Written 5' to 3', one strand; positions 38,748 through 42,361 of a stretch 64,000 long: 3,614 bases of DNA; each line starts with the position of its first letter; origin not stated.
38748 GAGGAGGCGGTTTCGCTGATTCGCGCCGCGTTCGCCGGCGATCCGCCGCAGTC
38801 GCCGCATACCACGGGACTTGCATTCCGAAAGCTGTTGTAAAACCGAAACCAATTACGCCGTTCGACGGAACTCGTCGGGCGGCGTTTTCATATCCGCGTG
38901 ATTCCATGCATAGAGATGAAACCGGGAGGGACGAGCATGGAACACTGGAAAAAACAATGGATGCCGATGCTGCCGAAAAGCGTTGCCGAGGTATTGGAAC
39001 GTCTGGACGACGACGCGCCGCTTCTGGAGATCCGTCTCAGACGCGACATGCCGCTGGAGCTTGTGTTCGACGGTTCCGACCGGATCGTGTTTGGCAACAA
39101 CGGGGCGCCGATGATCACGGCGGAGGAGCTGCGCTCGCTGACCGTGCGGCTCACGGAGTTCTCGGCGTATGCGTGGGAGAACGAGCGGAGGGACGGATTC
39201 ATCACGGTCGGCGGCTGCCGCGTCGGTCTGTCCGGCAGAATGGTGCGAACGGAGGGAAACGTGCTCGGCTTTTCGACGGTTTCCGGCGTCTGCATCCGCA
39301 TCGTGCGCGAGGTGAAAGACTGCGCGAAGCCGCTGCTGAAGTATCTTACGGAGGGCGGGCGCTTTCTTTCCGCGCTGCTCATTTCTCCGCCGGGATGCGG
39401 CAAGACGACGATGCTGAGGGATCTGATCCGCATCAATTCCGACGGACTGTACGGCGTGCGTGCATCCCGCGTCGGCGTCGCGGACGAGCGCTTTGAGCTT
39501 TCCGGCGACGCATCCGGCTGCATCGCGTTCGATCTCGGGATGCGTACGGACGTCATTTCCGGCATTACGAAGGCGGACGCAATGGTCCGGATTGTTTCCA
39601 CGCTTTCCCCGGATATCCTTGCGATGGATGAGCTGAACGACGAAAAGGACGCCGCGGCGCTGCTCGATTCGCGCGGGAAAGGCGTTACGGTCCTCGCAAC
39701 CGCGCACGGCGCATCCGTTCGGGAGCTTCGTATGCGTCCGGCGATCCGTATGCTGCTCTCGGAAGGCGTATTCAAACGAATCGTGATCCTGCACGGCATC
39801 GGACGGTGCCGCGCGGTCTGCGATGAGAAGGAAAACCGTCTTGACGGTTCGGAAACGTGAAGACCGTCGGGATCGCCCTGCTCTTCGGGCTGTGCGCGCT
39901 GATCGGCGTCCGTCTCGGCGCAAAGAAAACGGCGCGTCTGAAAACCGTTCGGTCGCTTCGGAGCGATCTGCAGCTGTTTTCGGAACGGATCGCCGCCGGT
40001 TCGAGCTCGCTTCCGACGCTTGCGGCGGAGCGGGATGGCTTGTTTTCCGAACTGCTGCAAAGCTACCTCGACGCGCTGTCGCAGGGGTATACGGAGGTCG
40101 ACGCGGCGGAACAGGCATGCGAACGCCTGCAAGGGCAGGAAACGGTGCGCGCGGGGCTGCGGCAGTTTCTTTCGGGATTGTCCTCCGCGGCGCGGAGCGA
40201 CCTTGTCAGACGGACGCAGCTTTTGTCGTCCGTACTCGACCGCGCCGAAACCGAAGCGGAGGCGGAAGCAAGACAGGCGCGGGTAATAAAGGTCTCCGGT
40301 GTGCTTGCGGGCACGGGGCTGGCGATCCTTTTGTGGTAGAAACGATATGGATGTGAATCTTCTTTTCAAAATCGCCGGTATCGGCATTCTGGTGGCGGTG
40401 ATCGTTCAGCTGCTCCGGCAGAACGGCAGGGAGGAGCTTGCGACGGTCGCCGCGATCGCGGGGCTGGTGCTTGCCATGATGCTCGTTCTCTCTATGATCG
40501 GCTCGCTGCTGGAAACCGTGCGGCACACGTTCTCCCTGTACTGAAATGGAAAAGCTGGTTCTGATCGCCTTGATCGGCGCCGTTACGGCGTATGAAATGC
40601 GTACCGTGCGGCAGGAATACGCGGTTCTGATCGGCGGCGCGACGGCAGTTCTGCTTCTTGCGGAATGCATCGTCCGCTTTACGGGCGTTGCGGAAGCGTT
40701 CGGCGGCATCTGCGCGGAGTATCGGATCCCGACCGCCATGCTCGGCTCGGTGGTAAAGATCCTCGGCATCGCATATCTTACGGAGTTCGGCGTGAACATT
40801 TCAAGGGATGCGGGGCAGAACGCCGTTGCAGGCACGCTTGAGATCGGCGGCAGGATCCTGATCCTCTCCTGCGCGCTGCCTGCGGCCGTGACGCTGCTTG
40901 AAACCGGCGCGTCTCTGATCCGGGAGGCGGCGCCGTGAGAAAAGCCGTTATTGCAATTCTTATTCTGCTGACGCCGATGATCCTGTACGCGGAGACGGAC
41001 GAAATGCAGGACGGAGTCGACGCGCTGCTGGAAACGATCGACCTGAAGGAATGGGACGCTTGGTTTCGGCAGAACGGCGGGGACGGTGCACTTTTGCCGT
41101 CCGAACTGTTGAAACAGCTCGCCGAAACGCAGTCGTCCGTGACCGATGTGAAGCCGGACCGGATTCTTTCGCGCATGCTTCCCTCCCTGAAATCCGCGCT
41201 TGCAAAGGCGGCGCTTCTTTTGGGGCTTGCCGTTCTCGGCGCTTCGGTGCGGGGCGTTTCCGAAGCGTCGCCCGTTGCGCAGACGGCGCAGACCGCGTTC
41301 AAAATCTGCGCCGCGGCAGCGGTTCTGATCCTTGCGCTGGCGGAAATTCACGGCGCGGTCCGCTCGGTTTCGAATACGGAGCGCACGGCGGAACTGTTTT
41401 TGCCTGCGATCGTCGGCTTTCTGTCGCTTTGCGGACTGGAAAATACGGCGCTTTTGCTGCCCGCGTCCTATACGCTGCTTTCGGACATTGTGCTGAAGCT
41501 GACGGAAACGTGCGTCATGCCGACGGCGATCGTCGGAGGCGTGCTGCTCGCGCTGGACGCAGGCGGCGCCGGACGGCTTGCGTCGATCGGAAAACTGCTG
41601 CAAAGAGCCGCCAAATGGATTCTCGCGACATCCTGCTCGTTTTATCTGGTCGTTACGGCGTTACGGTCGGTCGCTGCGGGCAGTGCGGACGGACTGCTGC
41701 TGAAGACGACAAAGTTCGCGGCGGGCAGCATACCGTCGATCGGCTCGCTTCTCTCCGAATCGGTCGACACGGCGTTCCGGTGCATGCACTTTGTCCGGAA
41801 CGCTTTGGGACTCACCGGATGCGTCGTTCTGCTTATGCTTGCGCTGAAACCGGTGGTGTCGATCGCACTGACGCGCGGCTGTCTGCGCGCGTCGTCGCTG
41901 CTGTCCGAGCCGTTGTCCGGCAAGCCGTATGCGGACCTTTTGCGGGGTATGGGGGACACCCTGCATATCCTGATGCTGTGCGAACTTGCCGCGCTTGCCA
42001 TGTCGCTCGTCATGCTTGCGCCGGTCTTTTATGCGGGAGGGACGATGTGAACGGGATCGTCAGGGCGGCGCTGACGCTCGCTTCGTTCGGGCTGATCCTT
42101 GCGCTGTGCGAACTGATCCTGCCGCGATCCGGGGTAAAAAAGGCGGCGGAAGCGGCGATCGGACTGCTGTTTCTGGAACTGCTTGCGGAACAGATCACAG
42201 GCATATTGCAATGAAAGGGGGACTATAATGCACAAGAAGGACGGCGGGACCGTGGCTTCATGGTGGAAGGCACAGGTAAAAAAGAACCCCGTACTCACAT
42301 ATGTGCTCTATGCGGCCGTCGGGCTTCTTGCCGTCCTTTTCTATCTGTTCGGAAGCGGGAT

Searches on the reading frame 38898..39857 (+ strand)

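Call 65: search_protein_families(library=ncbifam, proteins=[window:38898-39857:+], max_evalue=0.00001)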
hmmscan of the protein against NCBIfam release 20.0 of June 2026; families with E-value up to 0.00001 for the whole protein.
window:38898-39857:+ (320 aa): 1 family
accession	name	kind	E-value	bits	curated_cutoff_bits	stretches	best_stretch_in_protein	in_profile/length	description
TIGR02858.1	spore_III_AA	equivalog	5.6e-70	235.7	281.3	1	44-303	2-265/272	stage III sporulation protein AA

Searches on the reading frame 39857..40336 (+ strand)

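Call 65: search_protein_families(library=ncbifam, proteins=[window:39857-40336:+], max_evalue=0.00001)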
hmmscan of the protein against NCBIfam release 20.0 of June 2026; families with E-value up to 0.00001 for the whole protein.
window:39857-40336:+ (160 aa): 1 family
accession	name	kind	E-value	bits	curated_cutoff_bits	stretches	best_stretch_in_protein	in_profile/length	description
TIGR02833.1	spore_III_AB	equivalog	7.7e-09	35.8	146.5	1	2-159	1-169/170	stage III sporulation protein SpoIIIAB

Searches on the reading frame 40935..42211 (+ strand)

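Call 65: search_protein_families(library=ncbifam, proteins=[window:40935-42047:+, window:41051-42211:+], max_evalue=0.00001)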
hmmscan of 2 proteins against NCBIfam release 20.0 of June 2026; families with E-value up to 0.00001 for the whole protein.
window:40935-42047:+ (371 aa): 1 family
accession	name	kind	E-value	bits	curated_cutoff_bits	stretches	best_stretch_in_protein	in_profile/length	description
TIGR02829.1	spore_III_AE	equivalog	1.8e-24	86.7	247.45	1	61-361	65-374/381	stage III sporulation protein AE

window:41051-42211:+ (387 aa): 0 families
